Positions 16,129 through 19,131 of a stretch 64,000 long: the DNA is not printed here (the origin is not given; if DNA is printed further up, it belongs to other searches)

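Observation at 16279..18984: Single 901-aa ORF fusing PyrD, PyrE and PyrC (dihydroorotate dehydrogenase - OPRTase - dihydroorotase)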

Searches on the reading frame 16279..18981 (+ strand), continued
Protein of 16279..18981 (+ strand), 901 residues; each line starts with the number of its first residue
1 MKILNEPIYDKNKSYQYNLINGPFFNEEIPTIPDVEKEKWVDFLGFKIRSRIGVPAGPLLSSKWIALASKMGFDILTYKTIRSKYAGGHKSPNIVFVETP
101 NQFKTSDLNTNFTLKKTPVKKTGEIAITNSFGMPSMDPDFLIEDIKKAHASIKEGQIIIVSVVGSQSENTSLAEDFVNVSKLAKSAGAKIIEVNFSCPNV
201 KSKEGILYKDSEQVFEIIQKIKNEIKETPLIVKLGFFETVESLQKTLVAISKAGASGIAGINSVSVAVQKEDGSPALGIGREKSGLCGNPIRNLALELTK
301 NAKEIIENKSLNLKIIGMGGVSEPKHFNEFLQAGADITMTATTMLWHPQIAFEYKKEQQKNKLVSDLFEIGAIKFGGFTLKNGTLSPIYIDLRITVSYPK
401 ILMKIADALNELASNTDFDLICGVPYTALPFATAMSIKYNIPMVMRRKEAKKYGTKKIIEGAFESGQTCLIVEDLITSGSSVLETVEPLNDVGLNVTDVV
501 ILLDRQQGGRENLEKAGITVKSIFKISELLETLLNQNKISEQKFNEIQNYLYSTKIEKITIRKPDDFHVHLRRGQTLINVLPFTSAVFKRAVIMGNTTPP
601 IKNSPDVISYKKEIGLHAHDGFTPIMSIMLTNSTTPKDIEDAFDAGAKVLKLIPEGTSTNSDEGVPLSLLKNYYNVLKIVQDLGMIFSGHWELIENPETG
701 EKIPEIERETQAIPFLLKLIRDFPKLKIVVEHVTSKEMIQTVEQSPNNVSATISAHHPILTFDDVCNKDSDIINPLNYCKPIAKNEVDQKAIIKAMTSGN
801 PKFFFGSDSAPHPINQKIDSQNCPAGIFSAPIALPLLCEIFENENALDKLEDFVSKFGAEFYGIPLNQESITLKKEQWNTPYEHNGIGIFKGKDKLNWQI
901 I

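Call 22: search_protein_families(library=ncbifam, proteins=[L002:641-1927:+, L002:3-614:+, P0014, P0015, P0013, P0023, P0016], max_evalue=1e-10)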
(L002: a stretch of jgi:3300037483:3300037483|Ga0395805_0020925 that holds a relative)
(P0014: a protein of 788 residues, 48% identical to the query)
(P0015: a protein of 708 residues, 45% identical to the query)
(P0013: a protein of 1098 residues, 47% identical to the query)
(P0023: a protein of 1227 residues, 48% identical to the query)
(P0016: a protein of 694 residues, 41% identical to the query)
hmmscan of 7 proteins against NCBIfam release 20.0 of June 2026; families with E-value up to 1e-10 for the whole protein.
L002:641-1927:+ (429 aa): 11 families
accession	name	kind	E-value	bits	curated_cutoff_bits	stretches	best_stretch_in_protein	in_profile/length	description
TIGR00838.1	argH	equivalog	1.1e-98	331.2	279.5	1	12-388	9-384/455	argininosuccinate lyase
NF008964.0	PRK12308.1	equivalog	2.4e-73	247.5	657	1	27-390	24-388/624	argininosuccinate lyase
NF005000.0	PRK06389.1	equivalog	1.3e-51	176.1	388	1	4-392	2-381/434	argininosuccinate lyase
NF002563.0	PRK02186.1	subfamily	1.8e-51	175.4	625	1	11-393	415-800/890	argininosuccinate lyase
NF005218.0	PRK06705.1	equivalog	2.5e-35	122.2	883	1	37-388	42-395/502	argininosuccinate lyase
NF052535.1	CoM_syn_XcbC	exception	6.8e-30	104.3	575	1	38-391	41-391/495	2-phosphosulfolactate phosphatase XcbC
TIGR00928.1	purB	equivalog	5.8e-19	68.2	326.2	1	88-393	74-384/436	adenylosuccinate lyase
NF008909.0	PRK12273.1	subfamily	3.3e-13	49.3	510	1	105-310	137-350/474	aspartate ammonia-lyase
NF006500.1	PRK08937.2-4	subfamily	6.1e-13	48.4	626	1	100-324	96-318/448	adenylosuccinate lyase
TIGR02426.1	protocat_pcaB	equivalog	7.4e-12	44.8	355.75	1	99-297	87-283/338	3-carboxy-cis,cis-muconate cycloisomerase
NF052536.2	CoM_syn_XcbD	exception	2.1e-11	43.2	600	1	121-323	117-317/443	3-sulfopropionylcysteine synthase XcbD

L002:3-614:+ (204 aa): 5 families
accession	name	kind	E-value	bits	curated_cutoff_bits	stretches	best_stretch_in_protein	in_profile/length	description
NF005365.0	PRK06886.1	equivalog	1.5e-71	241.1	340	1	3-203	125-324/327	hypothetical protein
NF005759.0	PRK07583.1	equivalog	2.6e-19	69.2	403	1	11-184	187-356/438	cytosine deaminase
NF004636.0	PRK05985.1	subfamily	2.8e-17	62.6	408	1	17-177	171-318/398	amidohydrolase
NF005312.0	PRK06846.1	subfamily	1.3e-16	60.5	447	1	36-199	207-356/412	amidohydrolase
NF005748.0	PRK07572.1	subfamily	8.3e-16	58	438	1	17-169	169-322/426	cytosine deaminase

P0014 (788 aa): 22 families
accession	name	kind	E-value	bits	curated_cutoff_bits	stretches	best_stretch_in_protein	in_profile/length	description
NF008909.0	PRK12273.1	subfamily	1.6e-155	518.6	510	1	4-439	22-463/474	aspartate ammonia-lyase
TIGR00839.1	aspA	equivalog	2.7e-136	455.2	681.2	1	7-435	20-454/468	aspartate ammonia-lyase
NF011092.0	PRK14515.1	subfamily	9.3e-124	413.8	876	1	5-433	29-461/479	aspartate ammonia-lyase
TIGR00979.1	fumC_II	equivalog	1.5e-117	393.2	664.75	1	2-430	16-449/458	class II fumarate hydratase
NF009089.0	PRK12425.1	equivalog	3.4e-97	326.2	840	1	8-429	23-449/464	class II fumarate hydratase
TIGR00838.1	argH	equivalog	5.1e-27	95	279.5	1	90-387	78-365/455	argininosuccinate lyase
TIGR00928.1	purB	equivalog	2.1e-25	89.4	326.2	1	111-435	89-413/436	adenylosuccinate lyase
NF005574.0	PRK07259.1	equivalog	6.7e-25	87.6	269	1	577-785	68-261/304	dihydroorotate dehydrogenase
NF006183.0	PRK08318.1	equivalog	1.1e-20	73.8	335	1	592-784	87-276/422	NAD-dependent dihydropyrimidine dehydrogenase subunit PreA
TIGR01037.2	pyrD_sub1_fam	subfamily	5e-20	71.8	270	1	576-785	63-258/300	dihydroorotate dehydrogenase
NF006554.0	PRK09053.1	equivalog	2.3e-18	66.3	595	1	107-439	97-426/453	3-carboxy-cis,cis-muconate cycloisomerase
NF008964.0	PRK12308.1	equivalog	6.3e-18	64.5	657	1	22-379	24-359/624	argininosuccinate lyase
NF041011.1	dihydoor_dh_Arch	equivalog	9.6e-17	61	330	1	606-786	86-247/289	dihydroorotate dehydrogenase PyrD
TIGR02426.1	protocat_pcaB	equivalog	1.1e-16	60.7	355.75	1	32-327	23-296/338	3-carboxy-cis,cis-muconate cycloisomerase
NF005218.0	PRK06705.1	equivalog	1e-15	57.5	883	1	107-323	104-311/502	argininosuccinate lyase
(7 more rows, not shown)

P0015 (708 aa): 35 families (the best 25 are shown)
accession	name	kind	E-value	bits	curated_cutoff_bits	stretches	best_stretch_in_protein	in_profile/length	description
NF005751.0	PRK07575.1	equivalog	1.6e-98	330.1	529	1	4-356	55-414/440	dihydroorotase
NF006559.0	PRK09060.1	equivalog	4.6e-95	318.5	482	1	4-357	55-417/444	dihydroorotase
NF006688.0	PRK09236.1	equivalog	3.7e-86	289.7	535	1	4-354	53-418/444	dihydroorotase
NF002668.0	PRK02382.1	equivalog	3.4e-79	266.6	452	1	4-346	47-396/436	dihydroorotase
TIGR00857.1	pyrC_multi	subfamily_domain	2.1e-78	264.1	279.05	1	4-356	38-403/412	dihydroorotase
NF003271.0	PRK04250.1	equivalog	3e-65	220.4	405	1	4-355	50-381/407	dihydroorotase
TIGR03178.1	allantoinase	equivalog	4.7e-61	206.9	357.85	1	4-370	50-431/441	allantoinase AllB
NF006837.0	PRK09357.1-2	equivalog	4.2e-60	203.5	575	1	4-359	53-419/428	dihydroorotase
NF004839.0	PRK06189.1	equivalog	3.2e-59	200.8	631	1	4-368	53-435/451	allantoinase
NF006841.0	PRK09357.2-2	equivalog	1.3e-55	188.9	640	1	4-358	48-413/421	dihydroorotase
NF002284.0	PRK01211.1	subfamily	1.7e-54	185.3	462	1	4-346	45-374/409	dihydroorotase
TIGR02033.1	D-hydantoinase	equivalog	4.6e-48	164.3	393.25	1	4-354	50-429/454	dihydropyrimidinase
NF006836.0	PRK09357.1-1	equivalog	1.9e-47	161.9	538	1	2-359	49-421/432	dihydroorotase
NF006845.0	PRK09357.2-6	equivalog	2e-45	155.2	728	1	4-350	54-413/428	dihydroorotase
NF006843.0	PRK09357.2-4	equivalog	1.7e-44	152.4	786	1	4-359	52-417/431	dihydroorotase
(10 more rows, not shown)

P0013 (1098 aa): 50 families (the best 25 are shown)
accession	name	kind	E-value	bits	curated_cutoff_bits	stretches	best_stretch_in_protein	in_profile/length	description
NF005751.0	PRK07575.1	equivalog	1.1e-118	396.5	529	1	2-396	30-422/440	dihydroorotase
NF006559.0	PRK09060.1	equivalog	1.1e-109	366.8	482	1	13-394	41-422/444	dihydroorotase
NF002668.0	PRK02382.1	equivalog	2.6e-102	342.8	452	1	2-404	22-421/436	dihydroorotase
NF006688.0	PRK09236.1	equivalog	4.4e-101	338.8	535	1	2-402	28-434/444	dihydroorotase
TIGR00857.1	pyrC_multi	subfamily_domain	8.4e-100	334.6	279.05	1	11-394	21-409/412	dihydroorotase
NF001986.0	PRK00779.1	subfamily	7.1e-83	278.3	306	1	402-717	2-306/307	ornithine carbamoyltransferase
TIGR00658.1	orni_carb_tr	equivalog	2.5e-77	260.1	280.85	1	406-715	1-303/304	ornithine carbamoyltransferase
NF003271.0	PRK04250.1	equivalog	3e-77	260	405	1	12-406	35-400/407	dihydroorotase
NF006837.0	PRK09357.1-2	equivalog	9.6e-77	258.3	575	1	5-393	30-421/428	dihydroorotase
NF011379.0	PRK14804.1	equivalog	2.1e-76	257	373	1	402-716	3-310/311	ornithine carbamoyltransferase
TIGR04384.1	putr_carbamoyl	exception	4.2e-65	220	500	1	407-728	1-320/330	putrescine carbamoyltransferase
NF004839.0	PRK06189.1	equivalog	4.9e-64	216.6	631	1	10-405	36-441/451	allantoinase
NF006841.0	PRK09357.2-2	equivalog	9.5e-63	212.3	640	1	14-393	35-416/421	dihydroorotase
NF006839.0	PRK09357.1-4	equivalog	7.6e-62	209.3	576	1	10-392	35-418/422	dihydroorotase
NF011380.0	PRK14805.1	equivalog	1e-60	205.4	421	1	405-716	1-301/302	ornithine carbamoyltransferase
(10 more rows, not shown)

P0023 (1227 aa): 61 families (the best 25 are shown)
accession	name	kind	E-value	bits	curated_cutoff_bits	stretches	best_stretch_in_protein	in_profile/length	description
NF005574.0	PRK07259.1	equivalog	9.1e-115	382.7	269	1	407-719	3-302/304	dihydroorotate dehydrogenase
NF005751.0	PRK07575.1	equivalog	7.5e-108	360.8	529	2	178-402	215-437/440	dihydroorotase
NF006559.0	PRK09060.1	equivalog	4e-105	351.7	482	2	178-403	217-440/444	dihydroorotase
NF004034.0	PRK05500.1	equivalog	2.3e-100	336.5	656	1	760-1217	1-475/478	bifunctional orotidine-5'-phosphate decarboxylase/orotate phosphoribosyltransferase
NF002668.0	PRK02382.1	equivalog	8.5e-100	334.5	452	2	165-399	197-426/436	dihydroorotase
TIGR01037.2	pyrD_sub1_fam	subfamily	3.1e-99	331.8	270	1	409-717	1-297/300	dihydroorotate dehydrogenase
NF006688.0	PRK09236.1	equivalog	1.8e-95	320.3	535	2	178-401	219-442/444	dihydroorotase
NF003271.0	PRK04250.1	equivalog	5.1e-95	318.5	405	1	13-400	14-403/407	dihydroorotase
TIGR00857.1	pyrC_multi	subfamily_domain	2.8e-92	309.9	279.05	2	168-385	192-409/412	dihydroorotase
TIGR02127.1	pyrF_sub2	equivalog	5.9e-71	238.7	110.6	1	762-1012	1-259/261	orotidine-5'-phosphate decarboxylase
NF006837.0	PRK09357.1-2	equivalog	6.8e-71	239.1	575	2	172-389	209-426/428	dihydroorotase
NF041011.1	dihydoor_dh_Arch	equivalog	2e-70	237.2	330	1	411-716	1-284/289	dihydroorotate dehydrogenase PyrD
NF004839.0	PRK06189.1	equivalog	2.2e-68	230.9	631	2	169-399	213-445/451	allantoinase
NF002284.0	PRK01211.1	subfamily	1.5e-67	228.3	462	1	6-400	4-404/409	dihydroorotase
TIGR03178.1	allantoinase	equivalog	7.2e-64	216.2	357.85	2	162-399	203-439/441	allantoinase AllB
NF010382.0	PRK13809.1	equivalog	2e-49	167.8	208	1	1028-1223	9-206/210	orotate phosphoribosyltransferase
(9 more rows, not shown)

P0016 (694 aa): 17 families
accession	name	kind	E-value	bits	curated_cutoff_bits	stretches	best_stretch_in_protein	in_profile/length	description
NF001986.0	PRK00779.1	subfamily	4.2e-81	272.4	306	1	1-313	5-306/307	ornithine carbamoyltransferase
NF011379.0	PRK14804.1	equivalog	5.9e-78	262.1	373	1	2-311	7-309/311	ornithine carbamoyltransferase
TIGR00658.1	orni_carb_tr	equivalog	3e-77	259.8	280.85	1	2-311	1-303/304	ornithine carbamoyltransferase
TIGR04384.1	putr_carbamoyl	exception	1.6e-64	218.1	500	1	3-325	1-321/330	putrescine carbamoyltransferase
NF011380.0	PRK14805.1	equivalog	1.6e-60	204.7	421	1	1-312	1-301/302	ornithine carbamoyltransferase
NF002470.0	PRK01713.1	equivalog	2e-42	145.9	545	1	2-307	8-329/334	ornithine carbamoyltransferase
NF003286.0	PRK04284.1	subfamily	2.3e-41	142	515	1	2-312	7-331/332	ornithine carbamoyltransferase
NF002032.1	PRK00856.1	equivalog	2.4e-37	128.8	263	1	2-308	1-294/297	aspartate carbamoyltransferase catalytic subunit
TIGR00670.1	asp_carb_tr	equivalog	2.4e-36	125.4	236.95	1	2-310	1-302/304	aspartate carbamoyltransferase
NF003384.0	PRK04523.1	equivalog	5.5e-35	121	288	1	108-312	129-334/336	N-acetylornithine carbamoyltransferase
NF009213.0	PRK12562.1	subfamily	3e-34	118.9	559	1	2-312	7-333/334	ornithine carbamoyltransferase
NF006046.0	PRK08192.1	equivalog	4.6e-21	75.4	512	1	2-324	7-328/339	aspartate carbamoyltransferase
NF008853.0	PRK11891.1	equivalog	1.5e-16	60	560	1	3-316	90-403/430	aspartate carbamoyltransferase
NF006183.0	PRK08318.1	equivalog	9.8e-16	57.5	335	1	475-674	87-282/422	NAD-dependent dihydropyrimidine dehydrogenase subunit PreA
NF010387.0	PRK13814.1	equivalog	4.9e-14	51.9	660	1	3-308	7-300/310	aspartate carbamoyltransferase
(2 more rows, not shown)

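Call 33: search_protein_representatives(protein=window:16279-18981:+)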
Query: 901 residues. Proteins with E-value up to 0.001 (for the whole library): 15425; up to 1e-10: 6478; up to 1e-30: 1570. The best 150 are listed.
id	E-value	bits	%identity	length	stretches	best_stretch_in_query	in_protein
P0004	3.4e-283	958.1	78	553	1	4-551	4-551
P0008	4.1e-140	484.7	46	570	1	7-544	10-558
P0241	7.8e-129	447.4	44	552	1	23-551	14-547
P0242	1.1e-120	420.5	42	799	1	37-555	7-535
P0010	6.3e-119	414.6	45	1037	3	7-354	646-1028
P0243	1.0e-118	413.9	42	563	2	27-358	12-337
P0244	2.0e-113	396.4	39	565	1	6-556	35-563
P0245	2.4e-108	379.6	44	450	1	5-438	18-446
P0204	7.6e-102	358.1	52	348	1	557-900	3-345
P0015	3.9e-99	349.1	43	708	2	7-354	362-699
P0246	6.6e-99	348.4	48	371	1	6-357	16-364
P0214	2.0e-97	343.5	53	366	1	556-900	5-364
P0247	5.6e-96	338.7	37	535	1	42-531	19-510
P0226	1.7e-94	333.8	52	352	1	565-899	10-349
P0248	3.9e-93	329.3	45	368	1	4-360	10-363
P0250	7.7e-89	315.1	52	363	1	8-355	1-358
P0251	8.1e-89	315.0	45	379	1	3-356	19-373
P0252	3.5e-88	312.9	44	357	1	4-357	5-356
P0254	2.8e-86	306.6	38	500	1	373-884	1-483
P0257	9.8e-86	304.8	46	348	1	7-359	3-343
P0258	5.1e-85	302.5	44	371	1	6-356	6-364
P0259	1.1e-84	301.3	44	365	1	5-355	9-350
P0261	2.8e-83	296.7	43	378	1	6-363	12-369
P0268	1.3e-80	287.9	42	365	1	3-355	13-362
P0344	3.9e-66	240.0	38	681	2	548-884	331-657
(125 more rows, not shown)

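Call 36: find_encoding_contigs(protein=P0254, flank=6000, max_places=4)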
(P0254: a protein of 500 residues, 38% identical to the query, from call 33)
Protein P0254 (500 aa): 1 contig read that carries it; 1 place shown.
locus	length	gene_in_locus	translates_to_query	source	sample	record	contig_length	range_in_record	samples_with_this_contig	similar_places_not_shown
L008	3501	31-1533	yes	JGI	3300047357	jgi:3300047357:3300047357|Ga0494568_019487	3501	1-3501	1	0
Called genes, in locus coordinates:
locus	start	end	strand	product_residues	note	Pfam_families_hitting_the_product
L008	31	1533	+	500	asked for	PF00156:Pribosyltran (weak), PF01979:Amidohydro_1 (weak)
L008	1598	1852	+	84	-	-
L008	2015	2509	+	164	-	-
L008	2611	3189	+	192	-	PF02502:LacAB_rpiB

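Call 37: find_encoding_contigs(protein=P0344, flank=5000, max_places=3)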
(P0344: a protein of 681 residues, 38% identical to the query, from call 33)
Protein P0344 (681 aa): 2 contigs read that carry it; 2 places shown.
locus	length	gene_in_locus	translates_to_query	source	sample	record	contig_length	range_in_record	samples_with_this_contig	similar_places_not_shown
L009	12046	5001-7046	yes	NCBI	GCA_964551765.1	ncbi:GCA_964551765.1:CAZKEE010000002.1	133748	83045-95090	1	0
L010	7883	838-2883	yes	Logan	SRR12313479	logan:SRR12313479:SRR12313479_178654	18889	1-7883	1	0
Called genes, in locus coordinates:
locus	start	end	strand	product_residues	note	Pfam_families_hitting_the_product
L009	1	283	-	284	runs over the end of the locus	-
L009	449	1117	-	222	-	PF22547:2H-SAK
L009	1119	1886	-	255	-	-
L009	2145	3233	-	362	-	-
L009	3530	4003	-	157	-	-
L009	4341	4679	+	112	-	-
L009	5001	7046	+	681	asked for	PF01180:DHO_dh, PF04909:Amidohydro_2 (weak)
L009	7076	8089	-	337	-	PF00413:Peptidase_M10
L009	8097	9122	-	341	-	PF02388:FemAB, PF13480:Acetyltransf_6, PF02388:FemAB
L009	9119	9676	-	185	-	PF01330:RuvA_N, PF00633:HHH (faint), PF14520:HHH_5, PF07499:RuvA_C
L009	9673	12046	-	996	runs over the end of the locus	PF00133:tRNA-synt_1, PF09334:tRNA-synt_1g (faint), PF08264:Anticodon_1, PF19302:DUF5915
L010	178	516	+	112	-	-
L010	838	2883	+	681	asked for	PF01180:DHO_dh, PF04909:Amidohydro_2 (weak)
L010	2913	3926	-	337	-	PF00413:Peptidase_M10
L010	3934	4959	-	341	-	PF02388:FemAB, PF13480:Acetyltransf_6, PF02388:FemAB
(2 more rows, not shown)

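Call 43: list_cluster_members(proteins=[P0246, P0248, P0250, P0251, P0252, P0257, P0258, P0259, P0261, P0268])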
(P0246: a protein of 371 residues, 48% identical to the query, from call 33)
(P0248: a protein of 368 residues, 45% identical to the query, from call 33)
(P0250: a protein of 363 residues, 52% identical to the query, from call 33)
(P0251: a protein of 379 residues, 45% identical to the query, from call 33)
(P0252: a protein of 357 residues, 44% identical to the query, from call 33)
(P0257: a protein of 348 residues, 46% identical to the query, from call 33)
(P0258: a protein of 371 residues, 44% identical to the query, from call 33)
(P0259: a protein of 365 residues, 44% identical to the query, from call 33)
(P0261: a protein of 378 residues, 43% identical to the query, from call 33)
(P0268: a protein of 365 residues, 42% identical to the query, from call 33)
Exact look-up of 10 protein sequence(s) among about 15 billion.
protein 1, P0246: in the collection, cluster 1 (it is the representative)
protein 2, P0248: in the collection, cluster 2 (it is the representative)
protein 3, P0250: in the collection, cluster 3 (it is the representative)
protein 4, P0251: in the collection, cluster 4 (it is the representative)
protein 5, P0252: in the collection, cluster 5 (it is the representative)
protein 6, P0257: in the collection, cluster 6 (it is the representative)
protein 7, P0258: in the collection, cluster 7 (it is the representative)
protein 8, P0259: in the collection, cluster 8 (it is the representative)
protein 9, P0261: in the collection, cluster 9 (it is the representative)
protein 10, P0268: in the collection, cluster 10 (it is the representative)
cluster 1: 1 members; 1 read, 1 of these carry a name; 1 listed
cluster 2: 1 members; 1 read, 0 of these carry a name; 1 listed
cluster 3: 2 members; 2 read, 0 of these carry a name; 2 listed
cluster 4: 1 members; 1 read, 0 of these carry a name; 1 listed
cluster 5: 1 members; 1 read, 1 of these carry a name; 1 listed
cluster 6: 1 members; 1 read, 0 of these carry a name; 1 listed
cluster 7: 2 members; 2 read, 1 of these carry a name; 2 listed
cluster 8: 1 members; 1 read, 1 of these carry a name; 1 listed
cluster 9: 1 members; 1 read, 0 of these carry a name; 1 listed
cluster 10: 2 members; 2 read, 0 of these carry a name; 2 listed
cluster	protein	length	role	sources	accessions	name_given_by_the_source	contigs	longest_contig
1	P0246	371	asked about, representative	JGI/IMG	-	dihydroorotate dehydrogenase (NAD+) catalytic subunit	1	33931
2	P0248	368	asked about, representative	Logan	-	-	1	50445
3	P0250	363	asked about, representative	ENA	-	-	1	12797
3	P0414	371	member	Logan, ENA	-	-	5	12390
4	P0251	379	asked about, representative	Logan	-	-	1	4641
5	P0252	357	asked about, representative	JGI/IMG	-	dihydroorotate dehydrogenase (NAD+) catalytic subunit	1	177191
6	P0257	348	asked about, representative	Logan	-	-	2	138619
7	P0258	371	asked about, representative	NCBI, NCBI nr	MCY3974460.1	MAG: hypothetical protein OXF02_02825 [Simkaniaceae bacterium] | hypothetical protein [Simkaniaceae bacterium]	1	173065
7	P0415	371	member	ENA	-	-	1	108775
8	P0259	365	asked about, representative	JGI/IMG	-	dihydroorotate dehydrogenase (NAD+) catalytic subunit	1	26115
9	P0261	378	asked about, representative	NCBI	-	-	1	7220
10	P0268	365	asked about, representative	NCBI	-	-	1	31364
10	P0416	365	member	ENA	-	-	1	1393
